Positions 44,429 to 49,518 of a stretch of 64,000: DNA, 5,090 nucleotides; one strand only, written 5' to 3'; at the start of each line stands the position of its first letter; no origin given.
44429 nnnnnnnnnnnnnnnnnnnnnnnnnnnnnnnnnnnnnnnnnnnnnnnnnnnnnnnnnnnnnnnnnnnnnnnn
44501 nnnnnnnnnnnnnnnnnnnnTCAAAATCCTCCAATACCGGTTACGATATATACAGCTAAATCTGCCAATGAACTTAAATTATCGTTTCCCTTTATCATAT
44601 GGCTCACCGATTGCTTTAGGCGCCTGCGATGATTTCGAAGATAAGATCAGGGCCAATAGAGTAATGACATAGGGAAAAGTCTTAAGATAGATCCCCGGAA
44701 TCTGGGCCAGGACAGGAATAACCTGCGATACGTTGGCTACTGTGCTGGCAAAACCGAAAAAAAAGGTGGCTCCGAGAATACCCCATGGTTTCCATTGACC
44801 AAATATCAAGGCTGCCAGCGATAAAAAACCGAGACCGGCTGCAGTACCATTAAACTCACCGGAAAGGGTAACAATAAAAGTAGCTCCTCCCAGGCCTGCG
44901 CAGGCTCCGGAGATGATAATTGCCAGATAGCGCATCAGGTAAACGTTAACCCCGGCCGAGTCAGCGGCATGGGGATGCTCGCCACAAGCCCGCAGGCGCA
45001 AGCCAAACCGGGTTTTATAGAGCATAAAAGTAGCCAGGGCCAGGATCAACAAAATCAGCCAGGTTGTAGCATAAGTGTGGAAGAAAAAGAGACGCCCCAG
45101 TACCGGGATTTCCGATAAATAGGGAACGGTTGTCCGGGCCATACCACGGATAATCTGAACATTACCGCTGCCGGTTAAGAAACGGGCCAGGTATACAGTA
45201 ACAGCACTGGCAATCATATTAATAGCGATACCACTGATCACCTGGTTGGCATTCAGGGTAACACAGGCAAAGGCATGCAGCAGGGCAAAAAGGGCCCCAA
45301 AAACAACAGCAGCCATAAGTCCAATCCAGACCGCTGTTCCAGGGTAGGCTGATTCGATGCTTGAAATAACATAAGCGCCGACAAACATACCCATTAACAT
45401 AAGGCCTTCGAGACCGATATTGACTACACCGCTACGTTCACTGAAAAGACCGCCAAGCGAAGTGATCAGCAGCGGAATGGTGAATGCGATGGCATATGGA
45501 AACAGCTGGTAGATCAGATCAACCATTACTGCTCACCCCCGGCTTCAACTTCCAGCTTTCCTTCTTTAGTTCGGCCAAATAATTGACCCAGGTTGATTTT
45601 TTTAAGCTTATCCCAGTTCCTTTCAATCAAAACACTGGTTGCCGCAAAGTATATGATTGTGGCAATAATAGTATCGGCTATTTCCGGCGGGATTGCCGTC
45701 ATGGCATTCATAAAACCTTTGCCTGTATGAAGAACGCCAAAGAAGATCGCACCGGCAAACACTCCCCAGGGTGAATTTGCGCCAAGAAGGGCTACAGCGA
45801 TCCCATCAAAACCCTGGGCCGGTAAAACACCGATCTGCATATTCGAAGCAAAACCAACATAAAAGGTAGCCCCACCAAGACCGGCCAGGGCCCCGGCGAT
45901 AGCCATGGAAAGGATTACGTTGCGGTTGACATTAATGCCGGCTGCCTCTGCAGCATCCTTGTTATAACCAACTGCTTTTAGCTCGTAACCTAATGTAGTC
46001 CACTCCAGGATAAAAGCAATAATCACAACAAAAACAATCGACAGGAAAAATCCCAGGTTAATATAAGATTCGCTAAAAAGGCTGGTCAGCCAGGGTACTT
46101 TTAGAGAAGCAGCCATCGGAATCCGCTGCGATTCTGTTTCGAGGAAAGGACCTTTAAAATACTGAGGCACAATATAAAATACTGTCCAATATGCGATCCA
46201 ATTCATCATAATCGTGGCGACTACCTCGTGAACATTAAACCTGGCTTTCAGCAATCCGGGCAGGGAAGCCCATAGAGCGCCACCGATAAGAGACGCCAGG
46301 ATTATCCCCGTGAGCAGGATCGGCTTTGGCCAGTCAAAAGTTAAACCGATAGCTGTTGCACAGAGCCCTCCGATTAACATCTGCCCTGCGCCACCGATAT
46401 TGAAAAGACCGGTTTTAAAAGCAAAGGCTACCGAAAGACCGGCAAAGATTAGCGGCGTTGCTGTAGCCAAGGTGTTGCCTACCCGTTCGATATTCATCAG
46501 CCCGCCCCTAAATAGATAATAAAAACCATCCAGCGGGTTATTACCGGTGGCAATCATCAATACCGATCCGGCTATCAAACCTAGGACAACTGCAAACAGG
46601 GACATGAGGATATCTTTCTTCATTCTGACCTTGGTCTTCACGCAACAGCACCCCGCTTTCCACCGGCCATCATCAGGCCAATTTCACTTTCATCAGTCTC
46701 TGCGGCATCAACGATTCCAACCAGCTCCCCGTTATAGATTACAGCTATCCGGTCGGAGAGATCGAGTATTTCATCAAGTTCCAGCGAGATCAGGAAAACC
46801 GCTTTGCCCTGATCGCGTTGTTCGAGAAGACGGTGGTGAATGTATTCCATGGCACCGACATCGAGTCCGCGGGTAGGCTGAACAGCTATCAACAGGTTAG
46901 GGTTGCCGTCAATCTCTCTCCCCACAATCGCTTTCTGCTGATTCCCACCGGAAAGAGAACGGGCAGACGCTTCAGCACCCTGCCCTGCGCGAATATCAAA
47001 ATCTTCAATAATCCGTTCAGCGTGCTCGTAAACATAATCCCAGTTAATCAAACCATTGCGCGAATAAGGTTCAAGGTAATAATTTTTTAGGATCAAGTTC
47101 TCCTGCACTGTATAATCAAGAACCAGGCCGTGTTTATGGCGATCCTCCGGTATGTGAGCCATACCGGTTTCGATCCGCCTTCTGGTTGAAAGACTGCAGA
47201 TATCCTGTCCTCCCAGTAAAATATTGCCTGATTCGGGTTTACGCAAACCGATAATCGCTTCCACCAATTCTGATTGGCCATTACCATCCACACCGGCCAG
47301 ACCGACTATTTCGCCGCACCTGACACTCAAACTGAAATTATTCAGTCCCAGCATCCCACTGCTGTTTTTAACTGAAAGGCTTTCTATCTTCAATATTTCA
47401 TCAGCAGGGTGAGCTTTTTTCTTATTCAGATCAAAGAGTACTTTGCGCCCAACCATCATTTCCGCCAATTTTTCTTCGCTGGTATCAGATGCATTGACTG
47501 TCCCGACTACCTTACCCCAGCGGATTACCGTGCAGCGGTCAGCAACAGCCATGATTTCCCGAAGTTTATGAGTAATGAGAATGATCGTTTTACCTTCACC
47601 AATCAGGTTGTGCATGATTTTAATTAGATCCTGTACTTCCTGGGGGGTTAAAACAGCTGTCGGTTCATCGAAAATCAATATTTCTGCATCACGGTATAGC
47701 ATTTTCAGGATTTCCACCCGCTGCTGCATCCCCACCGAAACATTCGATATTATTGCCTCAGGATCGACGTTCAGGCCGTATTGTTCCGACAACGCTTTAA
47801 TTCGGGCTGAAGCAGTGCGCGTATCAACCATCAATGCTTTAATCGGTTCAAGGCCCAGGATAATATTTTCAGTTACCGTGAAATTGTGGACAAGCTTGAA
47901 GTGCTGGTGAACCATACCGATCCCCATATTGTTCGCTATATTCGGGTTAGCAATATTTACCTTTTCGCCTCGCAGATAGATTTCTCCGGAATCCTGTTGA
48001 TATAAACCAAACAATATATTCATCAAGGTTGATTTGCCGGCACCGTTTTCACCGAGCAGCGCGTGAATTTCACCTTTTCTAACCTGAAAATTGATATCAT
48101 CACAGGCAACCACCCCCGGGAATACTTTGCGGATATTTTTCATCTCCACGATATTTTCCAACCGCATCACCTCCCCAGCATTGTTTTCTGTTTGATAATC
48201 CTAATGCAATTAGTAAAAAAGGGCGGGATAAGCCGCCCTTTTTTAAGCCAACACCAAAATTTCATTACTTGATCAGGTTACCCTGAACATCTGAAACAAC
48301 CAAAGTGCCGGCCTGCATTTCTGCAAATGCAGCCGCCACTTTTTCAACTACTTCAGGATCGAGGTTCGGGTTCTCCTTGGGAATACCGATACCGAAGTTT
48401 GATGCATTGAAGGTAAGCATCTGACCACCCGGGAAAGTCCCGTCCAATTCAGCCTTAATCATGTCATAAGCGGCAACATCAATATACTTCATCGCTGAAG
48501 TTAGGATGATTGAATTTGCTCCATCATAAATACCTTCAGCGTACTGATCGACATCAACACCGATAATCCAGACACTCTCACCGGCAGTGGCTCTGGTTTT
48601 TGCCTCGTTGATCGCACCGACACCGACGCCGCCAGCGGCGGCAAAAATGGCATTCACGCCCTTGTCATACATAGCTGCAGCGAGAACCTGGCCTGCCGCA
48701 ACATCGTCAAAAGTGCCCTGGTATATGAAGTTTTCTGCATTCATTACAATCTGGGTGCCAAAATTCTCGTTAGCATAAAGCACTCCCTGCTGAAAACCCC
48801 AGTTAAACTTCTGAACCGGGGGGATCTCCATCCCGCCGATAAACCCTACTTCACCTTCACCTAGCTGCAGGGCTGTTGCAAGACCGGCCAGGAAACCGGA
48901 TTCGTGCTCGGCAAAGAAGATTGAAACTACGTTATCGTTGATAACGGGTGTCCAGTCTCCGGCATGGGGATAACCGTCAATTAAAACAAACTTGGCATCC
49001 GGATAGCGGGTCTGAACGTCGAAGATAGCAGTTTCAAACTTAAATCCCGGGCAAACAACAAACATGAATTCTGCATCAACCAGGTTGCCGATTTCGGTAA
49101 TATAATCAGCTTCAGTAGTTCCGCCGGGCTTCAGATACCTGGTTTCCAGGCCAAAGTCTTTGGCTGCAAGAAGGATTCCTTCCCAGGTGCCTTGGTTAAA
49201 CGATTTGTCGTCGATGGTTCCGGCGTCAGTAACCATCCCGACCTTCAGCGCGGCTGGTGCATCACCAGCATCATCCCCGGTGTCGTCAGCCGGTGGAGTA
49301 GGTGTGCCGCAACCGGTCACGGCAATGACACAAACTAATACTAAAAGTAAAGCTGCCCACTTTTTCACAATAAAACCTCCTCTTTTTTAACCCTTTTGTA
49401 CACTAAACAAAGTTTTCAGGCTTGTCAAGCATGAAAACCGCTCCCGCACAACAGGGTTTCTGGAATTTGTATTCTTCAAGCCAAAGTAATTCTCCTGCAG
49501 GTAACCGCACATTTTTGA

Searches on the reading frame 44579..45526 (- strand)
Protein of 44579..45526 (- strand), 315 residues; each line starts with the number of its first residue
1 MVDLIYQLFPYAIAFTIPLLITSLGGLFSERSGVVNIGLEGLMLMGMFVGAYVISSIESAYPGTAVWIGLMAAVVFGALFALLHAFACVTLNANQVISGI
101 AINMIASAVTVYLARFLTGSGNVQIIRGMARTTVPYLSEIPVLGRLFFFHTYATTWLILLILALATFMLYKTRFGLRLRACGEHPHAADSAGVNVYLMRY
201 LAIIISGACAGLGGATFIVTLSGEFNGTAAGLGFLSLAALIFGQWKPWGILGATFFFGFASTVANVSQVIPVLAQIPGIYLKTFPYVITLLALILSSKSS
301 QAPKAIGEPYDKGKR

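Call 34: search_protein_families(library=pfam, proteins=[window:44579-45526:-])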
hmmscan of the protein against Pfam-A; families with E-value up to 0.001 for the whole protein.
window:44579-45526:- (315 aa): 2 families
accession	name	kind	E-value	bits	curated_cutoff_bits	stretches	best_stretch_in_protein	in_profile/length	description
PF02653.21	BPD_transp_2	-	5.8e-38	131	26.8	1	13-292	6-268/269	Branched-chain amino acid transport system / permease component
PF00263.26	Secretin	-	8.7e-05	22.6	27.5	1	94-161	94-161/169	Bacterial type II and III secretion system protein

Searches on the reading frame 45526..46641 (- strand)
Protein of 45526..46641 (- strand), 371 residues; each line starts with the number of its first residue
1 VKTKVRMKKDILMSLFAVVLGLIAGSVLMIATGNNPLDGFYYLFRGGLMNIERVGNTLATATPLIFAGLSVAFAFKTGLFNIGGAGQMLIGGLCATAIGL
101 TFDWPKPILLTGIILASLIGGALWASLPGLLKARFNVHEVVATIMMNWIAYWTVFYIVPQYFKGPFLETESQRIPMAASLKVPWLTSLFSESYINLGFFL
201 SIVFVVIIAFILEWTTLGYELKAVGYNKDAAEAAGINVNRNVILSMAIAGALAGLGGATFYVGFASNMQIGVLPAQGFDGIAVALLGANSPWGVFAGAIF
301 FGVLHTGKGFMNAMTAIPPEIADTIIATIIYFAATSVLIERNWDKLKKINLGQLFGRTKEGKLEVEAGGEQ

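Call 34: search_protein_families(library=pfam, proteins=[window:45526-46641:-])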
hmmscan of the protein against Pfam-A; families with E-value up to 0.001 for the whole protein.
window:45526-46641:- (371 aa): 1 family
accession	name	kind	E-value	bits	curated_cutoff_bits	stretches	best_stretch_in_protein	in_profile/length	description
PF02653.21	BPD_transp_2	-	3.3e-45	154.8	26.8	1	56-333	4-268/269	Branched-chain amino acid transport system / permease component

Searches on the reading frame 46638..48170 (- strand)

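Call 34: search_protein_families(library=pfam, proteins=[window:46638-48170:-])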
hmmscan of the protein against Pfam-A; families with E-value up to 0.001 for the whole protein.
window:46638-48170:- (510 aa): 6 families
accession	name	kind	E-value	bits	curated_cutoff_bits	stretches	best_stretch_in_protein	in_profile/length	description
PF00005.33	ABC_tran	-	4.1e-52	176.9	25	2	24-172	2-137/137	ABC transporter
PF13304.12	AAA_21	-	2.8e-07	31.4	27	0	35-56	1-22/304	AAA domain, putative AbiEii toxin, Type IV TA system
PF13476.12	AAA_23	-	6.7e-05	24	27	1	9-96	3-84/201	AAA domain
PF13175.12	AAA_15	-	0.00022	21.4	32.1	0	35-103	25-90/374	AAA ATPase domain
PF13555.12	AAA_29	-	0.00028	21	27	0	29-50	18-39/61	P-loop containing region of AAA domain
PF03193.22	RsgA_GTPase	-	0.00038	20.8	30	0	30-64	104-137/174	RsgA GTPase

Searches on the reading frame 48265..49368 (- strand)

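Call 6: search_protein_families(library=pfam, proteins=[window:48265-49368:-])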
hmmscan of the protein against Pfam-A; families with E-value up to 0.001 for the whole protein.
window:48265-49368:- (367 aa): 1 family
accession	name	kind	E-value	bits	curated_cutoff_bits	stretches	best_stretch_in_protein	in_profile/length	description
PF02608.20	Bmp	-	1.5e-61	208.5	24.1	1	43-344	3-283/301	ABC transporter substrate-binding protein PnrA-like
